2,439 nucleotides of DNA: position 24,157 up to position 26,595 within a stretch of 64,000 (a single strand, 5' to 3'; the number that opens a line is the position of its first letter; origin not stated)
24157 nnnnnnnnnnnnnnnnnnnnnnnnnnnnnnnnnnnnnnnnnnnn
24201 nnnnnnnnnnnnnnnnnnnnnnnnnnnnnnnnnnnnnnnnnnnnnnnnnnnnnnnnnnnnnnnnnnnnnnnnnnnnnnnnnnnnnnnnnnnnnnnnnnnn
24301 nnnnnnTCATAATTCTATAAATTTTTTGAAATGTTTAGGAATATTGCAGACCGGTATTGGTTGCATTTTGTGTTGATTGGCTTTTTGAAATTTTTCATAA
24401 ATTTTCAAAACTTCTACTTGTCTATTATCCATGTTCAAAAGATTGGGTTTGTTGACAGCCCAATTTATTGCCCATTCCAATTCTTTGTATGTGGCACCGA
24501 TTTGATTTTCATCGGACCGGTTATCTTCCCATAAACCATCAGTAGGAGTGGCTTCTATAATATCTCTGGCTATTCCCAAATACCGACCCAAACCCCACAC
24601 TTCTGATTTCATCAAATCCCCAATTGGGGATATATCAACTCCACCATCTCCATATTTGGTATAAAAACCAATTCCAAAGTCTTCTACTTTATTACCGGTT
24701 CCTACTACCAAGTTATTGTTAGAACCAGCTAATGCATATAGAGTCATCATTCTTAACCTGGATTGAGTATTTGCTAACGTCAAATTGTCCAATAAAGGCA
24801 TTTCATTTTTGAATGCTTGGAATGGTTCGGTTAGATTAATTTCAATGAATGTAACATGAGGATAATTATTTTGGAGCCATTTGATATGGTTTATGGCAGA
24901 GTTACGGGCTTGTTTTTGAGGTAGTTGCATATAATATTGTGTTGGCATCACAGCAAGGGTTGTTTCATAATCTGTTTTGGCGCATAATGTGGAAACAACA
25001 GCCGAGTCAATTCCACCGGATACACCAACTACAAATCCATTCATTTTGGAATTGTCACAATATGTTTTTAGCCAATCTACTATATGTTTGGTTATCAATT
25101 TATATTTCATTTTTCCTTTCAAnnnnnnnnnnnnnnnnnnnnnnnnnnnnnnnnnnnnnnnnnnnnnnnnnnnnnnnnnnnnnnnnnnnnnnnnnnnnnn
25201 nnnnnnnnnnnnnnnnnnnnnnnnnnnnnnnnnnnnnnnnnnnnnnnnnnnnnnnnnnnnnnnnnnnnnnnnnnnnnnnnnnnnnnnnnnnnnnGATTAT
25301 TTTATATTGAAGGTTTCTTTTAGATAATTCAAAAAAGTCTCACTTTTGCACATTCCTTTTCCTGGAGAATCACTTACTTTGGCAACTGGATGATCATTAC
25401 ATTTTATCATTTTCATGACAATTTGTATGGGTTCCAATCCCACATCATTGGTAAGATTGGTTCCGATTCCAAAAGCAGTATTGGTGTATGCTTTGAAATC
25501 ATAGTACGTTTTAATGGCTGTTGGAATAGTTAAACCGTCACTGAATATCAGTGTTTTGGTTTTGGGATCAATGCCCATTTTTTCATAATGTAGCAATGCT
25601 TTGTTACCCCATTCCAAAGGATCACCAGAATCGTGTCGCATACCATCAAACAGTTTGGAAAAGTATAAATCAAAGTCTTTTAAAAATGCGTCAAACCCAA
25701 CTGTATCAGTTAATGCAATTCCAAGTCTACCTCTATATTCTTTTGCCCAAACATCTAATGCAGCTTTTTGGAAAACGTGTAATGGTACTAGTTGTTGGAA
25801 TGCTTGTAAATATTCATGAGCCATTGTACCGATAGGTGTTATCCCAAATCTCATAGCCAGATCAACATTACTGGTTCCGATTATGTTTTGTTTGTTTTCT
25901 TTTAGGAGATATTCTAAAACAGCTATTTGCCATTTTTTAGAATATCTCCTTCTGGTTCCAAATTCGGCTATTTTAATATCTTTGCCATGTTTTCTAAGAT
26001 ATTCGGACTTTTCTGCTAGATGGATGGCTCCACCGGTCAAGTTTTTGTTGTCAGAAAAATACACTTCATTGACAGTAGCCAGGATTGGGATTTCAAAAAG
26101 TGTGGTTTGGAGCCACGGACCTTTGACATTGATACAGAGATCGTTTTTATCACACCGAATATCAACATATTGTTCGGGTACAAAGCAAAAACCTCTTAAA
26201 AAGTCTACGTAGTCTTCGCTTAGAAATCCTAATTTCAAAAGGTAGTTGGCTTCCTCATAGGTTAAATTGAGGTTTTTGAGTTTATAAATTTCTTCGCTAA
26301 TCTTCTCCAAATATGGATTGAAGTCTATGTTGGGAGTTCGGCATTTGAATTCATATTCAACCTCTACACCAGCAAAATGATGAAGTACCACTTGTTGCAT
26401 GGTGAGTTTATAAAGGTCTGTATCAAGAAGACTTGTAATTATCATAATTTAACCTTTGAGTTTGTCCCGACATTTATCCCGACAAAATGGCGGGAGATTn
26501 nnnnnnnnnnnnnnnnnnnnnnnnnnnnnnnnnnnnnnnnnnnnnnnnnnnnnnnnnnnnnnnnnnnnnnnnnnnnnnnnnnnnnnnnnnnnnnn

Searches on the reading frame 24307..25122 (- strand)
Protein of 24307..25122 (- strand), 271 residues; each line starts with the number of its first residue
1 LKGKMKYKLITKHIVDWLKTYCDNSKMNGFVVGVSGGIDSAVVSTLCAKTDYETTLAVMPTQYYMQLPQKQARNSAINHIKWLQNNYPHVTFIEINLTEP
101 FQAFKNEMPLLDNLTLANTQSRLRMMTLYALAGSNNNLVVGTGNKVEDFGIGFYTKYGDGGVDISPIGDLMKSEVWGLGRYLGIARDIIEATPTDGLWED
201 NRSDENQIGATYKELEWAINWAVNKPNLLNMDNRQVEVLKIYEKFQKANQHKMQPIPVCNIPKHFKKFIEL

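Call 21: search_protein_families(library=pfam, proteins=[window:24307-25122:-], max_evalue=0.01)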
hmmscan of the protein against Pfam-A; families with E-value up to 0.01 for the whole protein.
window:24307-25122:- (271 aa): 1 family
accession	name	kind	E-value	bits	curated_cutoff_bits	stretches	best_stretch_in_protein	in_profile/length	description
PF02540.23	NAD_synthase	-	3.2e-48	164.4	21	1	11-254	2-240/242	NAD synthase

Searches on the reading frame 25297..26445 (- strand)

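Call 21: search_protein_families(library=pfam, proteins=[window:25297-26445:-], max_evalue=0.01)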
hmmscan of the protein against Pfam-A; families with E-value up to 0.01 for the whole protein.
window:25297-26445:- (382 aa): 2 families
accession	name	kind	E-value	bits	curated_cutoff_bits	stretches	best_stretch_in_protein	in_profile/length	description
PF04095.22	NAPRTase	-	8.7e-76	255.2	20.8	1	157-381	1-237/239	Nicotinate phosphoribosyltransferase (NAPRTase) family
PF17767.7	NAPRTase_N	-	3.2e-33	115.2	32.6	1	7-126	1-125/125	Nicotinate phosphoribosyltransferase (NAPRTase) N-terminal domain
